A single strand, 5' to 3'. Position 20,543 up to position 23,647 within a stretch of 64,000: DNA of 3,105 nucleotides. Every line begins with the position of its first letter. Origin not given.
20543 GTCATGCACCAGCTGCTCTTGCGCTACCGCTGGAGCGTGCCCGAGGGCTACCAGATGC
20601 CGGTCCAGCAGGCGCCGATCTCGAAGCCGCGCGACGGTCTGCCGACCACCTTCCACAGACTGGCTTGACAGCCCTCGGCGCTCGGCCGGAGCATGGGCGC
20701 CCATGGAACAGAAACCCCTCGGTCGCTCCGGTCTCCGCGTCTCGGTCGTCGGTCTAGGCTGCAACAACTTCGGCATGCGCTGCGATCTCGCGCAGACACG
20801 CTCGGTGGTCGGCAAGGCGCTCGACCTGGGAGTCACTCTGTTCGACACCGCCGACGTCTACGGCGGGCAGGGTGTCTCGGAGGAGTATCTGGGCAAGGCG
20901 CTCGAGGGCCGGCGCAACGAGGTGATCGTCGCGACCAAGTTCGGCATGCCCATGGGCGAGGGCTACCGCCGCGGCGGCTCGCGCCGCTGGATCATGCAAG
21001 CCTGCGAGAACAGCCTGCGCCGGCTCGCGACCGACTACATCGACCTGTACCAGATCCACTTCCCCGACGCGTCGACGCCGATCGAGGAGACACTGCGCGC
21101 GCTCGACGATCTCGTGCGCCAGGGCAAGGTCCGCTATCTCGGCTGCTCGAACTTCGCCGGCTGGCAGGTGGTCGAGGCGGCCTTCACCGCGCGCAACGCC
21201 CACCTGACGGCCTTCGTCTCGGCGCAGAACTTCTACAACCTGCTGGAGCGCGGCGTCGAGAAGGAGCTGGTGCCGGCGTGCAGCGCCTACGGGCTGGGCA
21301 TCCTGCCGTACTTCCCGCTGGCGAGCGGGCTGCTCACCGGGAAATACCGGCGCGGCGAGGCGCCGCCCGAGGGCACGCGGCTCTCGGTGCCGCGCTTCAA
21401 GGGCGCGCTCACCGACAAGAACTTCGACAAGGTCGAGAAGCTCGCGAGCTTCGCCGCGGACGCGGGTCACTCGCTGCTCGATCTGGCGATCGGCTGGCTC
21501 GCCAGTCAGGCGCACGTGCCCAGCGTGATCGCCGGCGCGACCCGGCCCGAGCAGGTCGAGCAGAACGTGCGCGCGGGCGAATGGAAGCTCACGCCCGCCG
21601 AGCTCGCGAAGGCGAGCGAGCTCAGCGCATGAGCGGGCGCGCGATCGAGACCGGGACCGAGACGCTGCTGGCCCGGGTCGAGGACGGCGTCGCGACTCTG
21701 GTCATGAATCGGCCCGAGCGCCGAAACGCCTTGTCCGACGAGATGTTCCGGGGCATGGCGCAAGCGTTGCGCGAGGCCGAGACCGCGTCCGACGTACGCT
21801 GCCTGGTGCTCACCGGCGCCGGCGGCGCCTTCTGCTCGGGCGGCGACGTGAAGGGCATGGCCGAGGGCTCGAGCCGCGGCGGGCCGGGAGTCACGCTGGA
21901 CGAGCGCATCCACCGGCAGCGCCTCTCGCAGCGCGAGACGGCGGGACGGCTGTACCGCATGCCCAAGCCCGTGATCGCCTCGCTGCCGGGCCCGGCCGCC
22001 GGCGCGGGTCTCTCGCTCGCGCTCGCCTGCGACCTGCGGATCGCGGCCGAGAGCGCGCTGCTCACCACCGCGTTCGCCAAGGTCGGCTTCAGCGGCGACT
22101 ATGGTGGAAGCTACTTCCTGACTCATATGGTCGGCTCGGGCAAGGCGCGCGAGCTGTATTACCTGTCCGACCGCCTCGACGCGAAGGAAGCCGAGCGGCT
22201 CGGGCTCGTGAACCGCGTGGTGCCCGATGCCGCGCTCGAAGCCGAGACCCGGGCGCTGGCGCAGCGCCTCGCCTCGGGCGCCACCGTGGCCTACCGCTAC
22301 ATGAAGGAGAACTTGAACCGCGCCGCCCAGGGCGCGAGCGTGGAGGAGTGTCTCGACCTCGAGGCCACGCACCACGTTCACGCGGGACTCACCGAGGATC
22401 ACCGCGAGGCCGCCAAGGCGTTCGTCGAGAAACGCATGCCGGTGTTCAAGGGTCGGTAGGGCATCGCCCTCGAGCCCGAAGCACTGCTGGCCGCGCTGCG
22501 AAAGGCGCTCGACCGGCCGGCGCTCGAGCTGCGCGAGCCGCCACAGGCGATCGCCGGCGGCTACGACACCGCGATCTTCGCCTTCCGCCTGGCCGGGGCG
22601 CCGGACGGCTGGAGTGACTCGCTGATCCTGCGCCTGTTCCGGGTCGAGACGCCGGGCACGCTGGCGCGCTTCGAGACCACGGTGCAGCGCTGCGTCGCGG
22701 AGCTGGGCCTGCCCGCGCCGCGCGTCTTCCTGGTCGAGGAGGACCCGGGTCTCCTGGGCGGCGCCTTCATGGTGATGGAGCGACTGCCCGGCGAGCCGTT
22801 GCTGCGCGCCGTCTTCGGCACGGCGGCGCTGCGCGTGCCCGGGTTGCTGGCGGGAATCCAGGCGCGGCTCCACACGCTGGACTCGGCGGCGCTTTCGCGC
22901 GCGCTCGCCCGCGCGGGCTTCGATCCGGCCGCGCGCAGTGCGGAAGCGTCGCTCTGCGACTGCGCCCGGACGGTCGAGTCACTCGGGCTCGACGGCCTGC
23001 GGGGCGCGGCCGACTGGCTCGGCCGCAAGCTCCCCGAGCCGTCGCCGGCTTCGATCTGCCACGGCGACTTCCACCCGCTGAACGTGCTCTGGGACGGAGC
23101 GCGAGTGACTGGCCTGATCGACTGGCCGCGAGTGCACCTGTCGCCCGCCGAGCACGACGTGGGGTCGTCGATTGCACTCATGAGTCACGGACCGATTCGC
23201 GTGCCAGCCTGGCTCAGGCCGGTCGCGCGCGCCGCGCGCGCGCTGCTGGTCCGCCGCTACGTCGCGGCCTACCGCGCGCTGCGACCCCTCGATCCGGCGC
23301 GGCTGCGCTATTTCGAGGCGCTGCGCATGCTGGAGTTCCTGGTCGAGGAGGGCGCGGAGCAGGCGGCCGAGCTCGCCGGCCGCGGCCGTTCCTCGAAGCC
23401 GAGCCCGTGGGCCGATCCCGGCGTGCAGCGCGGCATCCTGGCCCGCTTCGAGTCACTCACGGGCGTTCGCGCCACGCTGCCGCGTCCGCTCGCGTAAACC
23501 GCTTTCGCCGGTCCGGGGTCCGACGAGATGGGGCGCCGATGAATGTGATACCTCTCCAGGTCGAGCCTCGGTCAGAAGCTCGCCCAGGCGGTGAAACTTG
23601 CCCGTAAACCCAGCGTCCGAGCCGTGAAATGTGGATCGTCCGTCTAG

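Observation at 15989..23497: Six-gene co-directional cluster: two paralogous membrane-embedded sensor kinases translationally coupled to a cytochrome P450, then AKR, enoyl-CoA hydratase and an APH-type kinase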

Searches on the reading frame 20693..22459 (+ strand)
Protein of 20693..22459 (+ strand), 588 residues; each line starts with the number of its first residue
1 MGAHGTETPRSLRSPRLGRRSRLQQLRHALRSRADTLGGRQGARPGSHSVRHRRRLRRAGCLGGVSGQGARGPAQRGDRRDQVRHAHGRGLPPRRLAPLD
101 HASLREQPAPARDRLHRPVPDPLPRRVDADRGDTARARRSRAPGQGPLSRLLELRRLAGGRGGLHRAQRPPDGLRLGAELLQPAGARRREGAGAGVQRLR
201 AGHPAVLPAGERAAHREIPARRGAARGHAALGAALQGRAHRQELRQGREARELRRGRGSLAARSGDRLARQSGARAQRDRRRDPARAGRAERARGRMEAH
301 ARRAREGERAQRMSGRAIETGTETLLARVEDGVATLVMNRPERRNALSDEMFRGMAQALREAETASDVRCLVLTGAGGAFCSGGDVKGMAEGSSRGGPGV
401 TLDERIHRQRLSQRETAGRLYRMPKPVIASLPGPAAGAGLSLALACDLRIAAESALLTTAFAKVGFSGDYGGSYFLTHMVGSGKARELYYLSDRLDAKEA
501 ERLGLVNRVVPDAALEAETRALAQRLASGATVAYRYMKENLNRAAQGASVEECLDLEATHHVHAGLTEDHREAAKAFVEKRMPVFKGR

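Call 3: search_protein_families(library=pfam, proteins=[window:20693-22459:+], max_evalue=0.01)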
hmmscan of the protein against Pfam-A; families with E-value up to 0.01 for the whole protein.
window:20693-22459:+ (588 aa): 2 families
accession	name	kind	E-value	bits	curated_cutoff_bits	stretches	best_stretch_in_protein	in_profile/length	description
PF00378.25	ECH_1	-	1.8e-58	198.3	27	1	330-587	3-250/251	Enoyl-CoA hydratase/isomerase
PF16113.10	ECH_2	-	5e-32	112.2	27.2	1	334-577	2-249/335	Enoyl-CoA hydratase/isomerase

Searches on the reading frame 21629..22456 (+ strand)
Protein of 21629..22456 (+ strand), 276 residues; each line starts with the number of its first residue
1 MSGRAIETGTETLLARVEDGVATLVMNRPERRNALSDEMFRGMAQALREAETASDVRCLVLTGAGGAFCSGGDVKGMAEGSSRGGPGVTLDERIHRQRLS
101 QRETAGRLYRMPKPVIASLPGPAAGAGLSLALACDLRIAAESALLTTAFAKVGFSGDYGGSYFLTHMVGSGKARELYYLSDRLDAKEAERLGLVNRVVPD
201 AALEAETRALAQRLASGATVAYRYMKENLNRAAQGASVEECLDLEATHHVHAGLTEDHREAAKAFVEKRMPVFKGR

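Call 31: search_protein_families(library=ncbifam, proteins=[window:21629-22456:+], max_evalue=0.001)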
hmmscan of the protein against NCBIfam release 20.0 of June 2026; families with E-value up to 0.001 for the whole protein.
window:21629-22456:+ (276 aa): 73 families (the best 25 are shown)
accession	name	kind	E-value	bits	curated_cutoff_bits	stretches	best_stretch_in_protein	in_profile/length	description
NF006699.0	PRK09245.1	subfamily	1.3e-61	208.2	354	1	11-276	3-266/266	crotonase/enoyl-CoA hydratase family protein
NF006107.0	PRK08258.1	equivalog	4.8e-60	203.2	330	1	10-276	16-277/277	enoyl-CoA hydratase family protein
NF004635.0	PRK05981.1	equivalog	1.5e-59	201.7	351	1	16-276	9-266/266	enoyl-CoA hydratase/isomerase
TIGR02280.1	PaaB1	equivalog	7.6e-59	199.3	345.15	1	14-276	2-256/256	2-(1,2-epoxy-1,2-dihydrophenyl)acetyl-CoA isomerase PaaG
NF046063.1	oxepin_alt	equivalog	1e-58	198.8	300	1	14-271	3-253/254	oxepin-CoA hydrolase, alternative type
NF005700.0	PRK07511.1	subfamily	1.7e-55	188.4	274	1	11-274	3-259/260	enoyl-CoA hydratase family protein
NF004857.0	PRK06210.1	equivalog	1.7e-55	188.4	341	1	10-275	7-274/275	enoyl-CoA hydratase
NF051848.1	EnCoAHydtEchA19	equivalog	6.8e-55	186.4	400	1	18-276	7-258/258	enoyl-CoA hydratase EchA19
NF004781.0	PRK06127.1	subfamily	1.3e-52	179.1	291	1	7-276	7-269/269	enoyl-CoA hydratase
NF005802.0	PRK07657.1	equivalog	1.8e-51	175.2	363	1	15-275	8-259/260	enoyl-CoA hydratase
NF006109.0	PRK08260.1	subfamily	4e-51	174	320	1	11-275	4-277/296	enoyl-CoA hydratase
TIGR01929.1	menB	equivalog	2.3e-48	165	342.7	1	15-273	7-256/259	1,4-dihydroxy-2-naphthoyl-CoA synthase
NF005804.0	PRK07659.1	equivalog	6.3e-48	163.5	311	1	9-275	4-259/260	enoyl-CoA hydratase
NF005637.0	PRK07396.1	equivalog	8.7e-48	163.1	380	1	14-274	16-267/273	1,4-dihydroxy-2-naphthoyl-CoA synthase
NF004475.0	PRK05809.1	subfamily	2.6e-47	161.5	394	1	14-276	7-260/260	short-chain-enoyl-CoA hydratase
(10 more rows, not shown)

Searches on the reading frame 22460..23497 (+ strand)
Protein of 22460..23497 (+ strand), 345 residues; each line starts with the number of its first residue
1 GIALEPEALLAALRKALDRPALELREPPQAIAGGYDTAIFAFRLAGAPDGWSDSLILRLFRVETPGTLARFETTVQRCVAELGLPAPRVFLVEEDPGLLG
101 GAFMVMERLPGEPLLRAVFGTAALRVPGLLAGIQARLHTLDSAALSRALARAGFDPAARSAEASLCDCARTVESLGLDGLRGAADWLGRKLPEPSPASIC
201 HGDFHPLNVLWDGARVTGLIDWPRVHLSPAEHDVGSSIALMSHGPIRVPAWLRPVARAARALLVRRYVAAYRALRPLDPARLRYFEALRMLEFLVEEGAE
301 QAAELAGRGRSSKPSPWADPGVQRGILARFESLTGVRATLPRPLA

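Call 3: search_protein_families(library=pfam, proteins=[window:22460-23497:+], max_evalue=0.01)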
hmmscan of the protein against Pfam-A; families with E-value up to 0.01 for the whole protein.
window:22460-23497:+ (345 aa): 1 family
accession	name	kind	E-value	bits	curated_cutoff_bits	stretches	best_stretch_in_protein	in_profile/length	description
PF01636.29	APH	-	6.5e-31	108.4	23.2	1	30-276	4-238/239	Phosphotransferase enzyme family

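Call 31: search_protein_families(library=ncbifam, proteins=[window:22460-23494:+], max_evalue=0.001)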
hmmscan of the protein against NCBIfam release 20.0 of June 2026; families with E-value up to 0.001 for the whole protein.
window:22460-23494:+ (345 aa): 6 families
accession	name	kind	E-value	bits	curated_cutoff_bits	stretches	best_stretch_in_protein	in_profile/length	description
NF033068.1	APH_3p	equivalog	2.1e-11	43.8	205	1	73-288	54-251/255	APH(3') family aminoglycoside O-phosphotransferase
NF033066.0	APH_3p_VIIIa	exception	7.1e-10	38.7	520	1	77-243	60-226/267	aminoglycoside O-phosphotransferase APH(3')-VIIIa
NF003558.0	PRK05231.1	equivalog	2e-05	23.7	271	1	178-286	168-267/322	homoserine kinase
NF032898.2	APH_3p_II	exception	3.1e-05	23.4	360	1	77-234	58-213/256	APH(3')-II family aminoglycoside O-phosphotransferase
NF032897.1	APH_3p_V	exception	8.5e-05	22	450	1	187-235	168-218/264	APH(3')-V family aminoglycoside O-phosphotransferase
NF038057.1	macrolide_MphL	exception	0.00058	19.2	612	1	185-240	179-235/298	macrolide 2'-phosphotransferase MphL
